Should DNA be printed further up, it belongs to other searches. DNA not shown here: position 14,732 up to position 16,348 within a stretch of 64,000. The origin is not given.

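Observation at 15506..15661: Same heptamer arrays inserted in frame, as an inverted pair, inside rarA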

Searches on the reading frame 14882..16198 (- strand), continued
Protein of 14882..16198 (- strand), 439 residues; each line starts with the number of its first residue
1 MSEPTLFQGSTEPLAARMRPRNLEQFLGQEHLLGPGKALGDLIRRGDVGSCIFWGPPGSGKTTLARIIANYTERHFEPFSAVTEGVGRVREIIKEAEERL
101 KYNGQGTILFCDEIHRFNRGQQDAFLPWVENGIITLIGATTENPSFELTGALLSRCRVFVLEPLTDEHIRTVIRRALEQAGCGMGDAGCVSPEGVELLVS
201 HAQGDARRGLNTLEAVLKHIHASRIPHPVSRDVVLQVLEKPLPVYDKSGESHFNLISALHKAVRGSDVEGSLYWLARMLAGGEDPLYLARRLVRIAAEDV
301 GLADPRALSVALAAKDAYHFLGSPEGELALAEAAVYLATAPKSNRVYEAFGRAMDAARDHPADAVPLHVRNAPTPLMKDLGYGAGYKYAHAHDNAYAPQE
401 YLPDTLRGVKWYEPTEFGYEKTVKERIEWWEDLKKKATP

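Call 48: search_solved_structures(query=P0001, show_alignments=1, max_evalue=1e-20)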
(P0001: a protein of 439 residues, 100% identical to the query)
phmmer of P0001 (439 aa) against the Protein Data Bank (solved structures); distinct sequences matched with E-value up to 1e-20: 5.
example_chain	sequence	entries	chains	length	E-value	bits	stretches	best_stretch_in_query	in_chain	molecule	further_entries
3pvs_A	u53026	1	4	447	8.8e-127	426.7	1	10-432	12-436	Replication-associated recombination protein A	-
8g28_A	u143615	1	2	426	8.5e-83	281.8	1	12-434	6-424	ATPase, AAA family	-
3bge_A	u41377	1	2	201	5.2e-59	203.4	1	249-433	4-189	Predicted ATPase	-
3ctd_A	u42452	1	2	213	7.1e-40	140.3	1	238-425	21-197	Putative ATPase, AAA family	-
2r9g_A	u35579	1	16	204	1e-36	129.9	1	244-425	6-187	AAA ATPase, central region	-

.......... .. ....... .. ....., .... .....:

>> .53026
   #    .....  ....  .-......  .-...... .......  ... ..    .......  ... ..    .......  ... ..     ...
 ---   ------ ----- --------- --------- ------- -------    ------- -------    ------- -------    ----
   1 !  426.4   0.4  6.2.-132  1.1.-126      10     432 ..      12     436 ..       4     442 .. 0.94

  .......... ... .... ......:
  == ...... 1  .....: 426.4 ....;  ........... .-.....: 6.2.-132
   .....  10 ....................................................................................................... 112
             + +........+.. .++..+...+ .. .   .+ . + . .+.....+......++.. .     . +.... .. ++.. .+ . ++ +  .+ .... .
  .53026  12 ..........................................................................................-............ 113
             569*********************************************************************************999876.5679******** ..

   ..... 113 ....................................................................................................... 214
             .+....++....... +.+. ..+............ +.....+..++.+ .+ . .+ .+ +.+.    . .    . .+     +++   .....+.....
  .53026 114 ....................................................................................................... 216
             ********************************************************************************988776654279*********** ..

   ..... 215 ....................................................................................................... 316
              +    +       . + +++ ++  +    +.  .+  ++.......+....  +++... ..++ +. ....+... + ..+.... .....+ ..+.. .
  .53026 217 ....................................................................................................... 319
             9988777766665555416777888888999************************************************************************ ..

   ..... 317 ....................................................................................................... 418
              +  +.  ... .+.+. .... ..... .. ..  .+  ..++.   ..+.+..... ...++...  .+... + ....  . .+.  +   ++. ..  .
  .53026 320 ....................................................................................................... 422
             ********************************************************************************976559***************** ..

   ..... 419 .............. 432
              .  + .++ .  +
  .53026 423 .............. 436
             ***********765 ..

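Call 56: predict_structure(alignment_id=A2)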
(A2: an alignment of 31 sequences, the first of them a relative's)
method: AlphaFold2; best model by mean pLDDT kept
length: 439 residues; sequences in the alignment: 31
mean_pLDDT: 51.8   pTM: 0.36
mean pLDDT of the five models: 51.8, 48.8, 44.0, 42.7, 40.9
residues with pLDDT >= 90: 1; 70-90: 40; 50-70: 195; < 50: 203
segments of 3 or more residues with pLDDT < 50: 1-20, 30-37, 56-60, 76-84, 139-163, 240-258, 265-272, 275-283, 299-302, 341-351, 360-403, 405-426
pLDDT, mean of each block of 10 residues (from residue 1): 24 39 50 46 60 52 57 49 51 65 57 58 65 59 37 41 61 74 64 85 59 68 74 68 27 41 49 48 54 55 52 56 53 54 44 49 34 40 37 35 45 34 46 61
secondary structure, 60 per line:
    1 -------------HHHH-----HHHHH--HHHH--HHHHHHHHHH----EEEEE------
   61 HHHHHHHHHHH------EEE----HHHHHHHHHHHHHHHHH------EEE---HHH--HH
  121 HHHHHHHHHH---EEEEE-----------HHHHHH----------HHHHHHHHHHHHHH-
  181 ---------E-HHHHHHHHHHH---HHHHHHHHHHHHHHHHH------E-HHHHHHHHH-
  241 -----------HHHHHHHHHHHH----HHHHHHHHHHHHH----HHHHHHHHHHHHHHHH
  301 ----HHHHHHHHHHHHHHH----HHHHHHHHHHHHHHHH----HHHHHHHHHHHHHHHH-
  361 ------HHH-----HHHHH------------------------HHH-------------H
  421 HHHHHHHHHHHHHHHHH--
elements in order: H14-17 H23-27 H30-33 H36-45 E50-54 H61-71 E78-80 H85-101 E108-110 H119-130 E134-138 H150-155 H166-179 H192-202 H206-222 H231-239 H252-263 H268-280 H285-300 H305-319 H324-339 H344-359 H375-379 H420-437
